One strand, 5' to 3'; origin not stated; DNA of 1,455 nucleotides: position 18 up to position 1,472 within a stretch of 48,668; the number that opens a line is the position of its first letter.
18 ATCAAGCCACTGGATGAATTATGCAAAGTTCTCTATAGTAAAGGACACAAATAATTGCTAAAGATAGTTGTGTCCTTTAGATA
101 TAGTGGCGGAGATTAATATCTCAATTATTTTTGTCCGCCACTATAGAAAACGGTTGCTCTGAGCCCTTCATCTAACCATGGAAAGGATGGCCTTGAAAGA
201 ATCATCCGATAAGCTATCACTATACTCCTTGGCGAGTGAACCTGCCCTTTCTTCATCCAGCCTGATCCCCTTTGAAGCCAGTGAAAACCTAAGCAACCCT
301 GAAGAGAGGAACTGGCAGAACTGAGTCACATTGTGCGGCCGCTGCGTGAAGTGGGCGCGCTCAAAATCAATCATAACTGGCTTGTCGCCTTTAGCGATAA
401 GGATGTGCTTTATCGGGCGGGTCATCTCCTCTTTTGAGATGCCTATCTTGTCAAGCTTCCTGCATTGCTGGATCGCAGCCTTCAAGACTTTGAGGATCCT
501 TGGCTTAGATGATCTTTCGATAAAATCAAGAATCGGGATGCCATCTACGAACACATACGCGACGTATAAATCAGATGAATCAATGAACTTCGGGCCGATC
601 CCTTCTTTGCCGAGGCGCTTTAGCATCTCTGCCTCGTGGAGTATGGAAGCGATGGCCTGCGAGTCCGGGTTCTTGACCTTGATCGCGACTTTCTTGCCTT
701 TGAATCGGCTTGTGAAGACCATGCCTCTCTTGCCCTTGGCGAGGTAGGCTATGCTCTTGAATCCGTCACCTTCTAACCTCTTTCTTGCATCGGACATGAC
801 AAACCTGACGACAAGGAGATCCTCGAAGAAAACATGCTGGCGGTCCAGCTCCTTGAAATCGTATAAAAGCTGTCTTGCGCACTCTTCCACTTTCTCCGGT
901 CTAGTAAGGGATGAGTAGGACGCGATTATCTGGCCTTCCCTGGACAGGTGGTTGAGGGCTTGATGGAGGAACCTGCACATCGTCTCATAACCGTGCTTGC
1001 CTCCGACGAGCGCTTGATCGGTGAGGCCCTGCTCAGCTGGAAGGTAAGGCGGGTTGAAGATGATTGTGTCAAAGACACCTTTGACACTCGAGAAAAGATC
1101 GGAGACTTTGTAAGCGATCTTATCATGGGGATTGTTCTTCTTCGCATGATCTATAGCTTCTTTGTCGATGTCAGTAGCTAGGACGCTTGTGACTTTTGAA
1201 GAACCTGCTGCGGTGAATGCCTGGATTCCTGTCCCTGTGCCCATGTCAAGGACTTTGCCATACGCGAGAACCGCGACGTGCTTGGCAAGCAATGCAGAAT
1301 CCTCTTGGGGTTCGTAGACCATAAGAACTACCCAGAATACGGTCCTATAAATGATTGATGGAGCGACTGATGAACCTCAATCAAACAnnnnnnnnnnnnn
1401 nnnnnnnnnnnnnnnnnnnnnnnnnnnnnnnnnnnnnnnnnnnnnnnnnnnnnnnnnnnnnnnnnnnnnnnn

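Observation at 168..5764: Candidate diketopiperazine gene cluster: CDPS + ThrC-family PLP enzyme + MFS exporter + NPPY-methyltransferase/kinase fusion, with a divergent tandem Lrp regulator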

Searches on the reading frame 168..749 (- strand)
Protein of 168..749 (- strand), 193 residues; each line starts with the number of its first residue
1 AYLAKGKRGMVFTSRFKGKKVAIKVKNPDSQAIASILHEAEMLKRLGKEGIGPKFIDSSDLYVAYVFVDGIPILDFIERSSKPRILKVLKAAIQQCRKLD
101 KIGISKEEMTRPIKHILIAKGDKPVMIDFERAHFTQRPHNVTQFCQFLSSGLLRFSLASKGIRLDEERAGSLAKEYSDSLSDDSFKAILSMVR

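Call 29: search_solved_structures(query=window:168-749:-, max_evalue=1, show_alignments=2)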
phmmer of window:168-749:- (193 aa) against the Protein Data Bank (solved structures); distinct sequences matched with E-value up to 1: 37.
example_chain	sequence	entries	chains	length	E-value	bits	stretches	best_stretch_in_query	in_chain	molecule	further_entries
8yv4_A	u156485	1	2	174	9.9e-16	61.7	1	56-188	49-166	Putative serine/threonine protein kinase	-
8yv5_B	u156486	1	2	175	1e-15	61.7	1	56-188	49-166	Putative serine/threonine protein kinase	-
7vnx_A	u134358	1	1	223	7.7e-11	45.8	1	3-151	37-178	TkArkI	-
10dj_A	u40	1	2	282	0.031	17.7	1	3-88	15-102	Tyrosine-protein kinase Fyn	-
2dq7_X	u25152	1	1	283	0.031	17.7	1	3-88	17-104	Proto-oncogene tyrosine-protein kinase Fyn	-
6g4j_A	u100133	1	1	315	0.092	16.2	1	3-64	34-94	Probable serine/threonine-protein kinase YabT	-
2hk5_A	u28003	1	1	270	0.15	15.5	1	4-89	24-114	Tyrosine-protein kinase HCK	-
5zj6_A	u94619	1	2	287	0.16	15.4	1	4-88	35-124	Tyrosine-protein kinase HCK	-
4mxy_A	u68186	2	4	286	0.21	15.1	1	4-81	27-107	Proto-oncogene tyrosine-protein kinase Src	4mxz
1ad5_A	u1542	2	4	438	0.34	14.4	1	4-88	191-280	HAEMATOPOETIC CELL KINASE HCK | HEMATOPOETIC CELL KINASE HCK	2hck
1qcf_A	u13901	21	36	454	0.36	14.3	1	4-88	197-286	Tyrosine-protein kinase HCK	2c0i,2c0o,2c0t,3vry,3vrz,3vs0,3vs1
9byj_A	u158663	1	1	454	0.36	14.3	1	4-88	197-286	Tyrosine-protein kinase HCK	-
1yol_A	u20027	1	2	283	0.46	13.9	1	4-80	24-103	Proto-oncogene tyrosine-protein kinase Src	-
1yoj_A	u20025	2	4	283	0.46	13.9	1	4-80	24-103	proto-oncogene tyrosine-protein kinase SRC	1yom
3dqw_A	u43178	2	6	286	0.47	13.9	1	4-79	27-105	Proto-oncogene tyrosine-protein kinase Src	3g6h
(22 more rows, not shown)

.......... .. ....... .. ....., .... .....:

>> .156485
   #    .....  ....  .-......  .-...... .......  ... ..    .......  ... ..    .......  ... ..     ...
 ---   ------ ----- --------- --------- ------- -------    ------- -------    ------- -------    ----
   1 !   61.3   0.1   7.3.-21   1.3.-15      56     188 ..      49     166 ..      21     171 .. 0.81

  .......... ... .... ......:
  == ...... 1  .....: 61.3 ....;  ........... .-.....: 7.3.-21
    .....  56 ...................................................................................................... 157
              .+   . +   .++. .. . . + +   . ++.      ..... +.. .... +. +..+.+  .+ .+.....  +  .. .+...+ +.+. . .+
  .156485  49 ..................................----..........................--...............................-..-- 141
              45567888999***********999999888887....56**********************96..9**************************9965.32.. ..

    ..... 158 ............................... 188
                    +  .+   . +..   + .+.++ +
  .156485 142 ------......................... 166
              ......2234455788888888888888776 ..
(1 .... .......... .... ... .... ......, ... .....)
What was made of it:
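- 168..1322 (-): Fusion of a HemK2/Mtq2-type methyltransferase (about residues 1-180, NPPY at 90-93) with an ArkI-type RNA kinase domain (about residues 190-384, DFE at 319-321). A housekeeping gene. A TATA-like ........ lies at 1344-1351. The C-terminal half hits 8yv4 at 1e-15 and TkArkI 7vnx at 8e-11 (call 29).
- On ArkI/Ark1 archaeal RNA kinase (COG2112, AQ578): 8yv4 at 1e-15 and 7vnx at 8e-11 (call 29).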

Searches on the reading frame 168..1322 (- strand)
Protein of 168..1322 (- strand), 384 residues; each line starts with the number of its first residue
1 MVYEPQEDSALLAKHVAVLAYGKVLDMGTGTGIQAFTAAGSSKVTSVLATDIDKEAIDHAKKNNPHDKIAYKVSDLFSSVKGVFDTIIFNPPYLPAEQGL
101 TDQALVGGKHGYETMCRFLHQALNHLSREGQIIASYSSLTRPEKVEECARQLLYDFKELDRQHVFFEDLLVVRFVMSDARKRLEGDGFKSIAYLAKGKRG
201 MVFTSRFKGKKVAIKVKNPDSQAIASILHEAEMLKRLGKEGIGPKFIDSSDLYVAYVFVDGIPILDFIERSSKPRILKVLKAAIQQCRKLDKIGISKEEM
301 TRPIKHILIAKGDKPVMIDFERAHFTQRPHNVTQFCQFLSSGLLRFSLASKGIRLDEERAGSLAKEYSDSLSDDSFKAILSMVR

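Call 3: search_protein_families(library=pfam, proteins=[window:168-1322:-], max_evalue=0.01)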
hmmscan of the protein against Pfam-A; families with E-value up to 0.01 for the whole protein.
window:168-1322:- (384 aa): 7 families
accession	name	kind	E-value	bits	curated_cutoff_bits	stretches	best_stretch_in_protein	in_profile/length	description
PF05175.20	MTS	-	5.2e-15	55.9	23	1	9-133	20-137/170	Methyltransferase small domain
PF06325.19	PrmA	-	4.5e-07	30.1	22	1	21-88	162-231/296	Ribosomal protein L11 methyltransferase (PrmA)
PF13847.12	Methyltransf_31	-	1.5e-06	28.4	27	1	23-148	6-114/145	Methyltransferase domain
PF13649.12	Methyltransf_25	-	5.1e-06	27.5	27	1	24-88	1-69/97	Methyltransferase domain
PF08241.18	Methyltransf_11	-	0.00018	22.5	21.2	1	25-87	1-64/95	Methyltransferase domain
PF07669.17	Eco57I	-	0.00034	21.2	25.3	1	54-132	36-130/171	Eco57I restriction-modification methylase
PF08242.18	Methyltransf_12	-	0.0024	19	30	1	25-88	1-70/98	Methyltransferase domain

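Call 4: search_protein_families(library=ncbifam, proteins=[window:168-1322:-], max_evalue=0.001)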
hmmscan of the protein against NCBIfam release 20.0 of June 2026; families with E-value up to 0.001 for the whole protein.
window:168-1322:- (384 aa): 19 families
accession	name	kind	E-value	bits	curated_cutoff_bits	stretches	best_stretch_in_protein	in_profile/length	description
NF011529.0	PRK14968.1-3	equivalog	2.3e-45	154.4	162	1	2-174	16-194/198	putative methyltransferase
TIGR00537.1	hemK_rel_arch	hypoth_equivalog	1.2e-29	103.3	87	1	2-173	1-177/179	HemK2/MTQ2 family protein methyltransferase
NF011530.0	PRK14968.1-4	equivalog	1e-28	100.1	243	1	2-175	19-196/202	putative methyltransferase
NF011527.0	PRK14968.1-1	equivalog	3.8e-23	82.2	242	1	2-175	14-190/192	putative methyltransferase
TIGR03534.1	RF_mod_PrmC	equivalog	4.4e-20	72.2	199.1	1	21-135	89-218/253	peptide chain release factor N(5)-glutamine methyltransferase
NF011528.0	PRK14968.1-2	equivalog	6.8e-18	64.9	171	1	2-179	20-200/205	putative methyltransferase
TIGR00536.1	hemK_fam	subfamily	5.9e-16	58.4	115.5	1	23-143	117-251/286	HemK family protein methyltransferase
TIGR03533.1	L3_gln_methyl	equivalog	7.4e-14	51.7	229.7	1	21-134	122-249/284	50S ribosomal protein L3 N(5)-glutamine methyltransferase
NF007023.0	PRK09489.1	equivalog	6e-11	42.1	295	1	9-131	185-298/342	16S rRNA (guanine(1207)-N(2))-methyltransferase RsmC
NF002421.0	PRK01544.1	equivalog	1.1e-06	27.6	567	1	20-97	138-220/524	bifunctional peptide chain release factor N(5)-glutamine methyltransferase PrmC/tRNA (guanosine(46)-N7)-methyltransferase TrmB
TIGR00406.1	prmA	equivalog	1.4e-06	28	183.15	1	19-89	158-231/288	50S ribosomal protein L11 methyltransferase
NF001785.0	PRK00517.2-2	equivalog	1.1e-05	24.7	188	1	22-88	147-216/282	50S ribosomal protein L11 methyltransferase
TIGR02021.1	BchM-ChlM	equivalog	2.8e-05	23.6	158.9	1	20-88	54-123/218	magnesium protoporphyrin IX methyltransferase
NF047853.1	tRm6a37MtseTrmN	equivalog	4.4e-05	23.3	350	1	8-96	31-127/244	tRNA(1)(Val) (adenine(37)-N(6))-methyltransferase TrmN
NF001784.0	PRK00517.2-1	equivalog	6e-05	22.7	244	1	22-73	153-203/290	50S ribosomal protein L11 methyltransferase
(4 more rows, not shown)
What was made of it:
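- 168..1322 (-): TIGR00537 103 bits against 87 (call 4).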

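Call 63: find_homologous_proteins(query=window:168-1322:-)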
Query window:168-1322:- (384 aa): 1775 proteins with E <= 0.001 among 5561 candidates; the best 120 are listed.
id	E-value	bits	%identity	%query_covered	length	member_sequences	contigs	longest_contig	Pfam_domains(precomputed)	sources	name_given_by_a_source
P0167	9.2e-243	823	100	97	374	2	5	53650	PF13847.13,PF06325.20,PF05175.21,PF13649.13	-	-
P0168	1.4e-210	717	85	100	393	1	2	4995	PF06325.20,PF05175.21,PF13649.13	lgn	-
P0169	9.6e-181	619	74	99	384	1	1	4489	PF13847.13,PF13489.13,PF06325.20,PF05175.21,PF13649.13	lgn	-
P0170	3.9e-146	505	60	99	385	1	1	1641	PF13847.13,PF06325.20,PF05175.21,PF03602.22,PF13649.13,PF08241.19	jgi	-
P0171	7.6e-141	487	60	99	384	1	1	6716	PF13847.13,PF06325.20,PF05175.21,PF13649.13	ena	-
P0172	2.6e-139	482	57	100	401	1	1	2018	PF13847.13,PF05175.21,PF13649.13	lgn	-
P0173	3.8e-134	465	61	99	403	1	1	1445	PF13847.13,PF06325.20,PF05175.21,PF03602.22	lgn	-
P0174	1.1e-112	395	50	99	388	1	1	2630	PF13847.13,PF06325.20,PF05175.21,PF13649.13,PF07669.18,PF08241.19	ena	-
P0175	2.4e-112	394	50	99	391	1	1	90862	PF13847.13,PF06325.20,PF05175.21,PF03602.22,PF13649.13,PF07669.18,PF02475.24,PF08241.19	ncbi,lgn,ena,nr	ncbi:MAG TPA: HemK2/MTQ2 family protein methyltransferase [Candidatus Nanoarchaeia archaeon]|nr:HemK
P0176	1.8e-111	391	49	99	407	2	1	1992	PF13847.13,PF06325.20,PF05175.21,PF03602.22,PF13649.13,PF07669.18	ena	-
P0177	2.4e-111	390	51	99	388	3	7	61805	PF13847.13,PF06325.20,PF05175.21,PF13649.13,PF07669.18,PF08241.19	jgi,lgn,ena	-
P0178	1.7e-110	388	51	99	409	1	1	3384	PF13847.13,PF06325.20,PF05175.21,PF13649.13,PF07669.18,PF08241.19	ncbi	-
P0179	8.1e-110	385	50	99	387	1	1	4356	PF13847.13,PF06325.20,PF05175.21,PF13649.13,PF07669.18,PF08241.19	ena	-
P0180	2.4e-109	384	48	99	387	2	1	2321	PF13847.13,PF06325.20,PF05175.21,PF13649.13,PF07669.18,PF08241.19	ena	-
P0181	2.6e-109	384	49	100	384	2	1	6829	PF13847.13,PF06325.20,PF05175.21,PF13649.13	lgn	-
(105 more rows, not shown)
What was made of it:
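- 168..1322 (-): There are 1775 homologues; the top 120 are about 385 aa and come from Woesearchaeota/Nanoarchaeia (call 63).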

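Call 65: find_related_loci(query=A4, collection=genome_contigs, flank=9000)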
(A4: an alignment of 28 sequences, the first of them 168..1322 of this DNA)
Query A4 (384 aa) in genome_contigs; peptide patterns used: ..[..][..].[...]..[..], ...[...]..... (x = any residue, [..] = any of these).
600 stretches matched a pattern (row limit reached: there are more); 296 encode a relative of the query (tblastn E <= 1e-3); the best 80 are kept; 80 distinct loci.
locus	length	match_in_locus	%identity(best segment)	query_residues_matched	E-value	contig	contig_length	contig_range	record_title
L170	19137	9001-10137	48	2-383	1e-103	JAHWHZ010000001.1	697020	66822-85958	MAG: Candidatus Woesearchaeota archaeon isolate Yap200.bin2.134 contig_6, whole genome shotgun sequence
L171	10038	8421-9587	43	2-383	1e-99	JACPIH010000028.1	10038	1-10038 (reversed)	MAG: Candidatus Woesearchaeota archaeon isolate NC_groundwater_435_Ag_B-0.1um_47_15 GD18-4_B1_scaffold_1229443, whole ge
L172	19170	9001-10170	42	1-384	3e-90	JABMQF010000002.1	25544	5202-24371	MAG: Candidatus Woesearchaeota archaeon isolate bin.595 k141_273532, whole genome shotgun sequence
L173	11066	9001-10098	43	2-367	9e-88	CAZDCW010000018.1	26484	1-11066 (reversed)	MAG TPA_asm: uncultured Methanosarcinales archaeon isolate SRP090828_co2_162 genome assembly, contig: NODE_612_length_26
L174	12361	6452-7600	38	4-383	4e-75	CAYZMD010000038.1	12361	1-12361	MAG TPA_asm: uncultured Methanosarcinales archaeon isolate binchicken_co181_12 genome assembly, contig: NODE_9611_length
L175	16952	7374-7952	47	190-383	3e-56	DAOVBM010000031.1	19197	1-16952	MAG TPA_asm: Candidatus Woesearchaeota archaeon isolate CSMAG_1005 CSMAG_1005_k141_922971_length_19197_cov_10.8967, whol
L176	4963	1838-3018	49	2-383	2e-78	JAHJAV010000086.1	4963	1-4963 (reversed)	MAG: Nanoarchaeota archaeon isolate Modern_marine.mb.228 Modern_marine.mb.228_k141_1595583, whole genome shotgun sequenc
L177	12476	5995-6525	48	2-171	8e-45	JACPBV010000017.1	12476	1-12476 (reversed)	MAG: Candidatus Woesearchaeota archaeon isolate NC_groundwater_266_Ag_S-0.2um_46_18 S5_GD2017_2_S2_scaffold_6249, whole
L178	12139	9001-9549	41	191-384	2e-41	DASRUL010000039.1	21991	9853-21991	MAG TPA_asm: Candidatus Nanoarchaeia archaeon isolate SMAG_U8021 k141_2298791, whole genome shotgun sequence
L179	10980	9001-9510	44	2-177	3e-37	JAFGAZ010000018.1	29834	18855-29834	MAG: Candidatus Aenigmatarchaeota archaeon isolate Zod_Metabat.1000 k87_12094222, whole genome shotgun sequence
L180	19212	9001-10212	40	2-383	3e-77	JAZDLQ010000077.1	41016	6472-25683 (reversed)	MAG: archaeon isolate MEGAHIT-group-0.609 k141_11360460, whole genome shotgun sequence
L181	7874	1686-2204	39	2-171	1e-30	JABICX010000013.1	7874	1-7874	MAG: Candidatus Woesearchaeota archaeon isolate SI048_bin60 k141_825727, whole genome shotgun sequence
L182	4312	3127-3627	41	2-174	4e-29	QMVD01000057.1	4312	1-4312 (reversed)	MAG: Nanoarchaeota archaeon isolate B33_G15 B33_Guay15_scaffold_10411, whole genome shotgun sequence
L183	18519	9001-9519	36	1-171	4e-27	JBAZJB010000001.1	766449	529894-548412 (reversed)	MAG: Candidatus Nanoarchaeia archaeon isolate SO_2017_LW4_109 scaffold_19_c1_LW137-91_2017, whole genome shotgun sequenc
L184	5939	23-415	39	253-384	8e-27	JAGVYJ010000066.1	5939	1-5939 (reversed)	Candidatus Woesearchaeota archaeon isolate RIFCSPHIGHO2_01_FULL_49_8 rifcsphigho2_01_scaffold_91256, whole genome shotgu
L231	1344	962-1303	34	2-110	3e-10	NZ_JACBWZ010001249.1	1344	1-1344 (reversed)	Streptomyces sp. WELS2 1249, whole genome shotgun sequence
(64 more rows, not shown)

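Call 81: find_encoding_contigs(protein=P0169, flank=5000, max_places=2)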
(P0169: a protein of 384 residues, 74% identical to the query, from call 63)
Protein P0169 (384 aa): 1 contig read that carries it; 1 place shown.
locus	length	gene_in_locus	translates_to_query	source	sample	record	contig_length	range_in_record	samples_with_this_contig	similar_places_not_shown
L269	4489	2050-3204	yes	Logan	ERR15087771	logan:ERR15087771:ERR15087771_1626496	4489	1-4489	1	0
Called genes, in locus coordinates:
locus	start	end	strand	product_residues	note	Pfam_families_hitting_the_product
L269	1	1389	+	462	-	?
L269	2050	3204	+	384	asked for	PF05175:MTS, PF06325:PrmA (weak), PF13489:Methyltransf_23 (faint), PF13649:Methyltransf_25 (faint), PF13847:Methyltransf_31 (weak)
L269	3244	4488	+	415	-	?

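Call 91: predict_structure(alignment_id=A4)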
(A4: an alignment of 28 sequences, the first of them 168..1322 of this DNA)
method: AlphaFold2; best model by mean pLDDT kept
length: 384 residues; sequences in the alignment: 28
mean_pLDDT: 88.7   pTM: 0.83
mean pLDDT of the five models: 88.7, 87.8, 87.6, 87.6, 87.1
residues with pLDDT >= 90: 269; 70-90: 82; 50-70: 14; < 50: 19
segments of 3 or more residues with pLDDT < 50: 1-4, 94-108
pLDDT, mean of each block of 10 residues (from residue 1): 58 95 92 93 97 91 96 93 96 49 44 90 96 91 92 95 85 96 96 87 95 85 71 94 95 94 95 95 96 92 91 95 89 93 88 89 91 92 84
secondary structure, 60 per line:
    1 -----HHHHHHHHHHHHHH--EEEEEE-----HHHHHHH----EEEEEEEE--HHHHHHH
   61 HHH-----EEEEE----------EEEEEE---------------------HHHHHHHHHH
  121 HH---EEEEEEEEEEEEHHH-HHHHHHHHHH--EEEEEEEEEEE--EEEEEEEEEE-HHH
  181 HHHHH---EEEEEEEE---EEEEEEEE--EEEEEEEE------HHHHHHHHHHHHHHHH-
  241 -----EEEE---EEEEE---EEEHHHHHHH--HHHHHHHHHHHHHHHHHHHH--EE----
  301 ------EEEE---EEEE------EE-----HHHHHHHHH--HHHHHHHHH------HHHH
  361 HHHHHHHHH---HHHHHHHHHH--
elements in order: H6-19 E22-27 H33-39 E44-51 H54-63 E69-73 E84-89 H111-122 E126-137 H142-151 E154-164 E167-176 H178-185 E189-196 E200-207 E210-217 H224-239 E246-249 E253-257 E261-263 H264-270 H273-292 E307-310 E314-317 H331-339 H342-350 H357-369 H373-382

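Call 93: fold_search(model_id=the predicted structure, library=pdb)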
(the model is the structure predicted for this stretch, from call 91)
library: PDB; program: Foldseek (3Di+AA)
matches with E <= 10: 1994; with E <= 0.001: 1447
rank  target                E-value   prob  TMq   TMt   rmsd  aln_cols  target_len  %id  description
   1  8yv5_B                3.9e-12  1.00  0.39  0.82   3.1       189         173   30  The crystal structure of G. acetivorans RNA kinase Ark1 in complex with ATP (released 2025-04-02)
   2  7vnx                  5.8e-12  1.00  0.45  0.76   2.9       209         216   26  Crystal structure of TkArkI (released 2022-05-04)
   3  8yv5_A                6.5e-12  1.00  0.39  0.83   3.1       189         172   30  The crystal structure of G. acetivorans RNA kinase Ark1 in complex with ATP (released 2025-04-02)
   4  8yv4_A                2.3e-11  1.00  0.39  0.83   3.0       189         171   29  The crystal structure of G.acetivorans RNA kinase Ark1 (released 2025-04-02)
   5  3grz_A                6.1e-10  1.00  0.32  0.61   4.4       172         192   26  CRYSTAL STRUCTURE OF ribosomal protein L11 methylase FROM Lactobacillus delbrueckii subsp. bulgaricus (released 2009-04-07)
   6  5u0n                  1.4e-09  1.00  0.34  0.42   9.2       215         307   15  Crystal structure of a methyltransferase in complex with the substrate involved in the biosynthesis of gentamicin (released 2017-11-01)
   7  5u0t                  1.6e-09  1.00  0.32  0.39  10.1       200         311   17  Crystal structure of a methyltransferase involved in the biosynthesis of gentamicin in complex with (1R,2S,3S,4R,6S)-4,6 (released 2017-11-01)
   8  6ped_A                2.5e-09  1.00  0.38  0.73   4.4       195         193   26  Crystal structure of HEMK2-TRMT112 complex (released 2019-07-03)
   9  3q87_B                3.0e-09  1.00  0.35  0.77   4.3       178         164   26  Structure of E. cuniculi Mtq2-Trm112 complex responible for the methylation of eRF1 translation termination factor (released 2011-05-18)
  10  9fl4_A                3.4e-09  1.00  0.39  0.74   4.5       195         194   25  compound 5b bound KMT9 crystal structure (released 2025-06-18)
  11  6kmr_B                3.8e-09  1.00  0.38  0.71   4.3       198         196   25  Crystal structure of human N6amt1-Trm112 in complex with SAM (space group P6122) (released 2019-09-18)
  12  6k0x_A                4.5e-09  1.00  0.38  0.70   4.7       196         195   25  Structure of N6AMT1-TRMT112 Complex with SAM (released 2019-06-05)
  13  6h1d_A                7.6e-09  1.00  0.38  0.67   4.6       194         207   25  Crystal structure of C21orf127-TRMT112 in complex with SAH (released 2019-05-22)
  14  6kms_D                9.0e-09  1.00  0.36  0.63   4.8       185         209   23  Crystal structure of human N6amt1-Trm112 in complex with SAM (space group I422) (released 2019-09-18)
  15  6hk6_G                1.1e-08  1.00  0.39  0.53   9.7       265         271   15  Human RIOK2 bound to inhibitor (released 2018-10-24)
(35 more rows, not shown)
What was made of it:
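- Checked: Fusion: MTS/HemK2-MTQ2 domain (TIGR00537 103 bits against 87) with NPPY at residues 90-93, plus a kinase-like C-terminal half (calls 29, 93).
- Tried and rejected: It is instead an Ark1/ArkI-type RNA kinase (calls 29, 93).
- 168..1322 (-): Its best folds are G. acetivorans Ark1 and TkArkI (TM 0.76-0.83) and HemK2/Mtq2-Trm112 (TM about 0.7-0.77) (calls 91, 93).
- On HemK2/Mtq2 protein glutamine methyltransferase: Foldseek to HemK2-TRMT112 and Mtq2-Trm112 gives TM about 0.7-0.77 (call 93).
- On ArkI/Ark1 archaeal RNA kinase (COG2112, AQ578): Foldseek TM 0.76-0.83, probability 1.0 (call 93).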
